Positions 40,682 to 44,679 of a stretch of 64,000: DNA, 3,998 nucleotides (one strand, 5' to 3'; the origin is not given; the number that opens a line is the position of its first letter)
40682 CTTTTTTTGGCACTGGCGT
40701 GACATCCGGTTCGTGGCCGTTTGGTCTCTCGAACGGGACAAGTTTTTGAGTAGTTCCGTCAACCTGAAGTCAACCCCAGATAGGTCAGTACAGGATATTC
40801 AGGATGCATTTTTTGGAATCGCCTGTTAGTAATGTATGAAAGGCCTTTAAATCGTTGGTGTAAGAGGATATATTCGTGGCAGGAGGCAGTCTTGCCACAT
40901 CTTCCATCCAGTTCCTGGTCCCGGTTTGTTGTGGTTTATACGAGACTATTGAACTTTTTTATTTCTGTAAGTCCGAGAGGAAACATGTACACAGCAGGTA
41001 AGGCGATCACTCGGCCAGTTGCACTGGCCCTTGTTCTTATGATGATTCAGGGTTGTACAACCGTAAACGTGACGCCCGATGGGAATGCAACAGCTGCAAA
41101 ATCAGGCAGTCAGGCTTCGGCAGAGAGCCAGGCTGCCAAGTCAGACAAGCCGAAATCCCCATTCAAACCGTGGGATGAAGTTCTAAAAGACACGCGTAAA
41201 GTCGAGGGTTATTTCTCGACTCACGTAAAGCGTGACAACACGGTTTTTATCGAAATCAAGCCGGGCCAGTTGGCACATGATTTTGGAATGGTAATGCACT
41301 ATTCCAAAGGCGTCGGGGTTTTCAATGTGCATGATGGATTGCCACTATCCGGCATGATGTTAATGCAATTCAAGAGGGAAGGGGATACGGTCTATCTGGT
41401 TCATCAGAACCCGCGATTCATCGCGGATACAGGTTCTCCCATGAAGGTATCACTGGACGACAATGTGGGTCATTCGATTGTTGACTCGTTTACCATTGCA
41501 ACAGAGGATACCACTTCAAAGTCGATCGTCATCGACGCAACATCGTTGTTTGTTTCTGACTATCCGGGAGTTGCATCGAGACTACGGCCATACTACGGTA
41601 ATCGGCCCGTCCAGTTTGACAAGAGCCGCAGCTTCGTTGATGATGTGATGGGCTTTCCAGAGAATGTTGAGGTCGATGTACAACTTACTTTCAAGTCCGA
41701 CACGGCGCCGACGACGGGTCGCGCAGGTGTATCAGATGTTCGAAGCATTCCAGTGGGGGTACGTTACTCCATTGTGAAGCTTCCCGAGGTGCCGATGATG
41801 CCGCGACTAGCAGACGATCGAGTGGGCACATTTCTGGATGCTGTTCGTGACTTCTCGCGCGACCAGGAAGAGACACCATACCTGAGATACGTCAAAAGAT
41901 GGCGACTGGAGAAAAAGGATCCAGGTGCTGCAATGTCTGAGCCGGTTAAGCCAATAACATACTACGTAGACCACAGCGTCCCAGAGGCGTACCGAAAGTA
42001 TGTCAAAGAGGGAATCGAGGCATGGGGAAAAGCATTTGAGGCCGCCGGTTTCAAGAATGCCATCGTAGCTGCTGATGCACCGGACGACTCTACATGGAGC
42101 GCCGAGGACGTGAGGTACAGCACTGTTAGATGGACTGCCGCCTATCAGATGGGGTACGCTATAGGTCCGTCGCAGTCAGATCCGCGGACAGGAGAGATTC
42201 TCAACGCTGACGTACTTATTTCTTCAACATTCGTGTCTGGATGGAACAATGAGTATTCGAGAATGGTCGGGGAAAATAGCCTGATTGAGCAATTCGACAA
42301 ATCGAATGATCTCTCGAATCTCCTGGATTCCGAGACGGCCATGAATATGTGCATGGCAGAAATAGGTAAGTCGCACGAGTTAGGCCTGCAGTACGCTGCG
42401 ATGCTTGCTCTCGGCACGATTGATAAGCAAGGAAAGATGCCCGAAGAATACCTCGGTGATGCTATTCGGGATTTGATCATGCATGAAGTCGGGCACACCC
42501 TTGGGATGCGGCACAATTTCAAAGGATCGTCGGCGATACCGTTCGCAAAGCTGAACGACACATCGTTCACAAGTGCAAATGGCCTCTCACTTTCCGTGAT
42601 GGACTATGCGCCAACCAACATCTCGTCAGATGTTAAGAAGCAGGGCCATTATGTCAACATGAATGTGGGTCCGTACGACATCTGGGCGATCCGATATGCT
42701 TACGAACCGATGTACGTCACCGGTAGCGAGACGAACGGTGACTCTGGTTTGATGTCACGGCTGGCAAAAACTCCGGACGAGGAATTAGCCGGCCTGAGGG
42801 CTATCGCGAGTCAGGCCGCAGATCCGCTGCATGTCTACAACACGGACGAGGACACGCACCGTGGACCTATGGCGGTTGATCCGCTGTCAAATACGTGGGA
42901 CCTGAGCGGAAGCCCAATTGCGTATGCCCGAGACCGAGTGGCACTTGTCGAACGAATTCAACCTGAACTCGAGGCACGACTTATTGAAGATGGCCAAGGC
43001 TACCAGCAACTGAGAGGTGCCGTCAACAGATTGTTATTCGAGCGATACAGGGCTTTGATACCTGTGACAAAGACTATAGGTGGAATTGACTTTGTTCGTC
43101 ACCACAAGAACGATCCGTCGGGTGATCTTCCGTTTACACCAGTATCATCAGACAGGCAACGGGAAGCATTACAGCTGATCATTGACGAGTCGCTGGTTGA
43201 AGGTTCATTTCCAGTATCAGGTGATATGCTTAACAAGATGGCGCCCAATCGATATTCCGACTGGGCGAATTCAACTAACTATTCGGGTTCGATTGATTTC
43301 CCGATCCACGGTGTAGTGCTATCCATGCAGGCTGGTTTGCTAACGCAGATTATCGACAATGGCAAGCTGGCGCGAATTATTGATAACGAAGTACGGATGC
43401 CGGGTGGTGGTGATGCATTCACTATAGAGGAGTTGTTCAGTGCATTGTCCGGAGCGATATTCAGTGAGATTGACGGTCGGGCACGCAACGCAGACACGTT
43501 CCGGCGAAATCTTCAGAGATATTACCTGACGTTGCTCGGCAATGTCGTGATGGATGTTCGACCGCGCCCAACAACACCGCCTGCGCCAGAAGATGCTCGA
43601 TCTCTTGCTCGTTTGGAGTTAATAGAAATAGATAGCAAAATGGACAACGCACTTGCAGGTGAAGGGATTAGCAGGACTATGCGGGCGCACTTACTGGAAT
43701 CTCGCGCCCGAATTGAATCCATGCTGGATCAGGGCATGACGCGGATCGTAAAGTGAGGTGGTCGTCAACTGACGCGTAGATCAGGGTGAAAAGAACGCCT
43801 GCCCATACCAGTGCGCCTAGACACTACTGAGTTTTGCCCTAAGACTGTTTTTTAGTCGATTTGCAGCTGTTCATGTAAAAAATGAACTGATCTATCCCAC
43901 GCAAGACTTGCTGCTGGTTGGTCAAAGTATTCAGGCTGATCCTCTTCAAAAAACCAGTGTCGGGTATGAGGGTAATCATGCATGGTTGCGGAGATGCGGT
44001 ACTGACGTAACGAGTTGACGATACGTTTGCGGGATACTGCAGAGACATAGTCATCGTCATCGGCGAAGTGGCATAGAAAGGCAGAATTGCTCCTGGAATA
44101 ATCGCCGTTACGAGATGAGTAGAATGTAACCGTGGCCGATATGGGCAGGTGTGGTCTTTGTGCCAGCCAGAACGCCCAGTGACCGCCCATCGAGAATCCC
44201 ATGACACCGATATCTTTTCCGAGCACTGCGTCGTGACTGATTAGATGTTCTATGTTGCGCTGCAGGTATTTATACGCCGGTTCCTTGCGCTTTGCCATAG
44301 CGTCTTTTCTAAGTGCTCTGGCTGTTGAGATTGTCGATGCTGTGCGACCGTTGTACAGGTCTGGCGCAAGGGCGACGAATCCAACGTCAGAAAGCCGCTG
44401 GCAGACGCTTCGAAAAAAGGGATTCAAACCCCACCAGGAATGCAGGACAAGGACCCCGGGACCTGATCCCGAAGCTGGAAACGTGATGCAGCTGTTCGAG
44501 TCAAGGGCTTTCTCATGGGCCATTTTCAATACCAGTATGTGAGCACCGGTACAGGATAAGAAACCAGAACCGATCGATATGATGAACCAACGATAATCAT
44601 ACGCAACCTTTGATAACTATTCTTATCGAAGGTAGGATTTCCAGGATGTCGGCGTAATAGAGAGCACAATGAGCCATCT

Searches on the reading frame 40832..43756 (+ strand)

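Call 77: search_protein_families(library=pfam, proteins=[window:40832-43756:+], max_evalue=0.001)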
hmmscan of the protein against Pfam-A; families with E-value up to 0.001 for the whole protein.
window:40832-43756:+ (974 aa): 3 families
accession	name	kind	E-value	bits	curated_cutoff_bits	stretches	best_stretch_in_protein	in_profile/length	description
PF16313.11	DUF4953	-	7.4e-74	249.2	24.2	1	535-881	3-314/316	Met-zincin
PF17148.9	DUF5117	-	4.4e-39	134.7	27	1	176-362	7-189/189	Domain of unknown function (DUF5117)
PF13574.12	Reprolysin_2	-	0.00098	19.5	27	0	527-593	110-173/195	Metallo-peptidase family M12B Reprolysin-like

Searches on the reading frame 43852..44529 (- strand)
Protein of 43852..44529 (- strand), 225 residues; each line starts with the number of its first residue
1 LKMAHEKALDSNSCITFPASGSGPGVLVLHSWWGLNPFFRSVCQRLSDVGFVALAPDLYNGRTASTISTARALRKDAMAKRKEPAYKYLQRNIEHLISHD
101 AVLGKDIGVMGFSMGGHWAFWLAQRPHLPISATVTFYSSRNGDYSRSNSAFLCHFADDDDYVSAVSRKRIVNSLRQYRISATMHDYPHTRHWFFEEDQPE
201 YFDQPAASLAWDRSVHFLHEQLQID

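Call 78: search_protein_families(library=pfam, proteins=[window:43852-44529:-], max_evalue=0.001)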
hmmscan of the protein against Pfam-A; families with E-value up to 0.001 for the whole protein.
window:43852-44529:- (225 aa): 4 families
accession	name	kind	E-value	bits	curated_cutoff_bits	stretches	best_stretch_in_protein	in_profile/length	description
PF01738.24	DLH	-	1.9e-34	119.6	21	1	18-220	8-215/217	Dienelactone hydrolase family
PF08840.17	BAAT_C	-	1.2e-06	29.1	20.9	1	87-137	4-53/210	BAAT / Acyl-CoA thioester hydrolase C terminal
PF07224.18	Chlorophyllase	-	3.8e-06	26.4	26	1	18-125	36-136/301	Chlorophyllase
PF00326.27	Peptidase_S9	-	3.5e-05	23.8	22.6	0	42-126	6-86/213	Prolyl oligopeptidase family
